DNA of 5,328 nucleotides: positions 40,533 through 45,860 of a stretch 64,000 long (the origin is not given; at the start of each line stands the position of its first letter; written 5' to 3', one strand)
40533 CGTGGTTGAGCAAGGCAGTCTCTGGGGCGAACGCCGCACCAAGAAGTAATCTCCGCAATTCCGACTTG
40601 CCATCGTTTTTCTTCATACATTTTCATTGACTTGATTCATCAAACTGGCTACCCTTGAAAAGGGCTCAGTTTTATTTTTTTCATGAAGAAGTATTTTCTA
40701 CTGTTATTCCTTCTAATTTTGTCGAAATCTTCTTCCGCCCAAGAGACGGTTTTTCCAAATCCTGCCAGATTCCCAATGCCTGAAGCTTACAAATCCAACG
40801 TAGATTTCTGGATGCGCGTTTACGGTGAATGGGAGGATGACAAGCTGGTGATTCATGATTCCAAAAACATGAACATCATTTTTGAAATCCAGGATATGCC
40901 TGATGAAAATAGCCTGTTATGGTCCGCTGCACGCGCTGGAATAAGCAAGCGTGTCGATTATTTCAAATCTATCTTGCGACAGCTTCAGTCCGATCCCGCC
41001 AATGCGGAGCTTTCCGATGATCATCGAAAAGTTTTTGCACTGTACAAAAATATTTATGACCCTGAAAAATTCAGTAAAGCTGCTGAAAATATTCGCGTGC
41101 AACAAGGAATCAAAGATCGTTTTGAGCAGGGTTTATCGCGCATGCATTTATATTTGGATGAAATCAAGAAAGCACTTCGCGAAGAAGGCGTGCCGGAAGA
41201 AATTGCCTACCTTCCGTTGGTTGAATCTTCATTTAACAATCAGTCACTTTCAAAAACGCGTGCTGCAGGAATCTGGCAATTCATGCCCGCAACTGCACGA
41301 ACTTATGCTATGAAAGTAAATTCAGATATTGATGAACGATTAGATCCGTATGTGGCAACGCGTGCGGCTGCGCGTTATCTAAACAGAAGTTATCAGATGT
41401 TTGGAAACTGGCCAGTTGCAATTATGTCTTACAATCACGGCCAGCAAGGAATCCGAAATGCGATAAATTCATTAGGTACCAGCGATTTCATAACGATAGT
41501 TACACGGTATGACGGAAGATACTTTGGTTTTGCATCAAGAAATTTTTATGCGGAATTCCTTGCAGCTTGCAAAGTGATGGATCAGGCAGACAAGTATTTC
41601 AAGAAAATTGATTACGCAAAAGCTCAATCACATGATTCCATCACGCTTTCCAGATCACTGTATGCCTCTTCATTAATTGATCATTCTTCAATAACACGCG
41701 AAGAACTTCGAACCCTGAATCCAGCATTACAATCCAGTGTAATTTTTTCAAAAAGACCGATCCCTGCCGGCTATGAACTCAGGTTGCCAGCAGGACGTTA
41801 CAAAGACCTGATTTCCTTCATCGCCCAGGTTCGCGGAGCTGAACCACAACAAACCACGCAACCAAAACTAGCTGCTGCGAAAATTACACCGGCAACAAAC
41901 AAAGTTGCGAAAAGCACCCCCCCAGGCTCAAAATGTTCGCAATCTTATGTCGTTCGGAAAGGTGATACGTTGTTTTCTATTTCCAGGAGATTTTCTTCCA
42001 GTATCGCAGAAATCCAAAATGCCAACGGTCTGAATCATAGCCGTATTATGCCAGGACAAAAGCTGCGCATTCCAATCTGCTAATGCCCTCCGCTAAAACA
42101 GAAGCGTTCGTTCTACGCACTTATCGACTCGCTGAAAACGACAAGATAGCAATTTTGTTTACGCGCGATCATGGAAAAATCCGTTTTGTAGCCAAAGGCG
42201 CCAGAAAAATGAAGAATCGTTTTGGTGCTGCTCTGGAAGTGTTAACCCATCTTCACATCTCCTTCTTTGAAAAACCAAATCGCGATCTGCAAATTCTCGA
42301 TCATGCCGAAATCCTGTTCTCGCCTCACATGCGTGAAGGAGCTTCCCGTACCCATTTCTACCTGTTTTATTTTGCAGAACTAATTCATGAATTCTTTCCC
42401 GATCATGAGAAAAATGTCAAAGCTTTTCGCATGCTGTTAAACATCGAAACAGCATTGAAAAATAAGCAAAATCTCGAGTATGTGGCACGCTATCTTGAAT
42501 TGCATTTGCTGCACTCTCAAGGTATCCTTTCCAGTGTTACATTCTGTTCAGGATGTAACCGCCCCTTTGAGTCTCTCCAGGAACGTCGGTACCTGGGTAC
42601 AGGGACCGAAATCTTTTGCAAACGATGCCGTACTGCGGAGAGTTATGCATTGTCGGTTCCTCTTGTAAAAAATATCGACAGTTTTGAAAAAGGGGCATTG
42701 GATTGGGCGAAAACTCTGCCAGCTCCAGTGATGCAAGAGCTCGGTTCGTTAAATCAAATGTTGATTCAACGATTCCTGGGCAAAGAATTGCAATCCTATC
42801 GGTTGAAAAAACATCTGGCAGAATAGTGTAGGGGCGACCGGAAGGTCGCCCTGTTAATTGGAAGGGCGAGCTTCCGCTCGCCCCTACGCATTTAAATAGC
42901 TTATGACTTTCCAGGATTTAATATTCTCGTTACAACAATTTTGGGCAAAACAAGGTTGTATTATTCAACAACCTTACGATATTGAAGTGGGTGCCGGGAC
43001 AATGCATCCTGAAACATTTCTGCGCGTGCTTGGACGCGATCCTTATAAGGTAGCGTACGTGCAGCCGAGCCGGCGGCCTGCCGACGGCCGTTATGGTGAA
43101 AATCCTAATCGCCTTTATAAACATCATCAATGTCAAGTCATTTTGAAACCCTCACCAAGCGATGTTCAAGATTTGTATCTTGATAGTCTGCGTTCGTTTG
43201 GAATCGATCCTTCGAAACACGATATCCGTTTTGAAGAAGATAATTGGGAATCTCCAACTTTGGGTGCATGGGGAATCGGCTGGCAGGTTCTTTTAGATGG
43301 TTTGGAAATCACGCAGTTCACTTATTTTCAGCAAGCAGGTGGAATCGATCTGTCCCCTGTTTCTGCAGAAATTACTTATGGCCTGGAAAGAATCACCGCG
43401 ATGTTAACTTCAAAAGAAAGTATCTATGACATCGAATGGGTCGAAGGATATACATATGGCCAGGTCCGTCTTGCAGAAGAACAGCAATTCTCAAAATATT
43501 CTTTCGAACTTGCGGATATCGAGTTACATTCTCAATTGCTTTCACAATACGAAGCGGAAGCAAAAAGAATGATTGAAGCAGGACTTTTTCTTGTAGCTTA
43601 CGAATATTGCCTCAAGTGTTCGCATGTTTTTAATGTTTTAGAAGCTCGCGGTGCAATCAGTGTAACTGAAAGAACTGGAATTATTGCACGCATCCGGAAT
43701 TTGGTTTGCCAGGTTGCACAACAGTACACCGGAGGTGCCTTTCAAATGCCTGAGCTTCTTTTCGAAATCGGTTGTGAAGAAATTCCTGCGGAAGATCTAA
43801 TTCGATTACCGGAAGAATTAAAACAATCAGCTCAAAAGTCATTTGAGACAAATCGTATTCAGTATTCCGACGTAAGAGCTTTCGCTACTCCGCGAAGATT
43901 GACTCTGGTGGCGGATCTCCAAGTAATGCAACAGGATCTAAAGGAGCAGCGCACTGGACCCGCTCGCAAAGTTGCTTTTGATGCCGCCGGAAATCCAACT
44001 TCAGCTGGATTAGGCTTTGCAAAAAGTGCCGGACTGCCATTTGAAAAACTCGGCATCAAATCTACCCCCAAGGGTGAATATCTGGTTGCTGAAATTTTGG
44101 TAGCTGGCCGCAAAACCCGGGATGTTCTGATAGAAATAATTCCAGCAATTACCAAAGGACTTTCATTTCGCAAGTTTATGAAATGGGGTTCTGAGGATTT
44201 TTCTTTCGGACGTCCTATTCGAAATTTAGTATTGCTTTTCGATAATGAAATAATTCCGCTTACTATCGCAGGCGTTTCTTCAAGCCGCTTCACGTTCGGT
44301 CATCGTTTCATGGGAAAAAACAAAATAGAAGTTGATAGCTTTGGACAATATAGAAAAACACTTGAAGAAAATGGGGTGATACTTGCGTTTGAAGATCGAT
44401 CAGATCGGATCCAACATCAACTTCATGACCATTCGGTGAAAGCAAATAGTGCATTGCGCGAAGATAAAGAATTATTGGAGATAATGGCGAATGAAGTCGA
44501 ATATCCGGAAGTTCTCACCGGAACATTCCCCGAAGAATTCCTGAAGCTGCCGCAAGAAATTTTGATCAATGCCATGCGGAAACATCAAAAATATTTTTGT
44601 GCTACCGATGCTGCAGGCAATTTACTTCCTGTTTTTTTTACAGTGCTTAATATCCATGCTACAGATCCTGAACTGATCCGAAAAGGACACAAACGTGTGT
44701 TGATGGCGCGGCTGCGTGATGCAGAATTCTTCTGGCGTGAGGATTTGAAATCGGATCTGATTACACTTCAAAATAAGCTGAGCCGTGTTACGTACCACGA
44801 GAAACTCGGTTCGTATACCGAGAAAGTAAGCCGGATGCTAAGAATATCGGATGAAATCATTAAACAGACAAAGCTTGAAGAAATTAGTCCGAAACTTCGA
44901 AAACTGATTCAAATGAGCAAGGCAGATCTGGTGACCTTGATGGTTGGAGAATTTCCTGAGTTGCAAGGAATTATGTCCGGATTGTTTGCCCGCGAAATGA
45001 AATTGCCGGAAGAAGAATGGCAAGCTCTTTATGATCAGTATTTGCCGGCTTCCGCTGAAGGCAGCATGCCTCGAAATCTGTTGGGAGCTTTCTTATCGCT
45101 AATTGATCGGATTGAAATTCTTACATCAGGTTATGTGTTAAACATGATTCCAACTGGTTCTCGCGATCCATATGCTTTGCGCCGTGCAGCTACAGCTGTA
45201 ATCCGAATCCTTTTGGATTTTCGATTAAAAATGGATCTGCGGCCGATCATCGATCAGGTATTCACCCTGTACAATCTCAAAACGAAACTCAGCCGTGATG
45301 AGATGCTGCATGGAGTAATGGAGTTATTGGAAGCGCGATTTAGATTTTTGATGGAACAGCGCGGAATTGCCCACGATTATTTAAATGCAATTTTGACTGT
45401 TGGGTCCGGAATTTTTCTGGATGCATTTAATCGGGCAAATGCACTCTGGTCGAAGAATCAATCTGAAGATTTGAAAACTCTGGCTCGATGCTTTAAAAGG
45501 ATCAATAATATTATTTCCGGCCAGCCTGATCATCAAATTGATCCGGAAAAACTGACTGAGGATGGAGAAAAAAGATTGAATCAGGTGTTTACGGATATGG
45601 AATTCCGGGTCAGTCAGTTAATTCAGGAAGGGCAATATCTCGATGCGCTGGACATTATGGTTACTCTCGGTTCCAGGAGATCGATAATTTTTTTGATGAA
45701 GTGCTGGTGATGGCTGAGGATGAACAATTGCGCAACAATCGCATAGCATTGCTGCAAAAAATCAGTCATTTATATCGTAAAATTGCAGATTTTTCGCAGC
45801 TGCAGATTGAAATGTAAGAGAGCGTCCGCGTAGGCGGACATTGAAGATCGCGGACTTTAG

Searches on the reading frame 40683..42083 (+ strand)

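Call 73: search_protein_families(library=pfam, proteins=[window:40683-42083:+], max_evalue=0.00001)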
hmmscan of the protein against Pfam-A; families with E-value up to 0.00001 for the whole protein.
window:40683-42083:+ (466 aa): 3 families
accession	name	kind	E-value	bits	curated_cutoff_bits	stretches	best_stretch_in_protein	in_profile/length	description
PF01464.25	SLT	-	3.3e-27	94.8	21.3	1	161-268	4-112/117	Transglycosylase SLT domain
PF01476.26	LysM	-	1.9e-15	56.9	20.9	1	422-464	1-43/43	LysM domain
PF23473.1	LysM3_LYK4_5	-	5.4e-07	30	29.3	1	421-464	4-47/48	LYK4/5 LysM3 domain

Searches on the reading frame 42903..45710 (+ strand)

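Call 73: search_protein_families(library=pfam, proteins=[window:42903-45710:+], max_evalue=0.00001)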
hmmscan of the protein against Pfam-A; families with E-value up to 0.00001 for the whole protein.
window:42903-45710:+ (935 aa): 2 families
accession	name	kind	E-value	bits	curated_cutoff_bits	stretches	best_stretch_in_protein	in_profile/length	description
PF02092.22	tRNA_synt_2f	-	1.8e-175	585.4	29.2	1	285-831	1-535/536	Glycyl-tRNA synthetase beta subunit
PF02091.20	tRNA-synt_2e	-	2.3e-135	450.7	27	1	3-276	1-274/278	Glycyl-tRNA synthetase alpha subunit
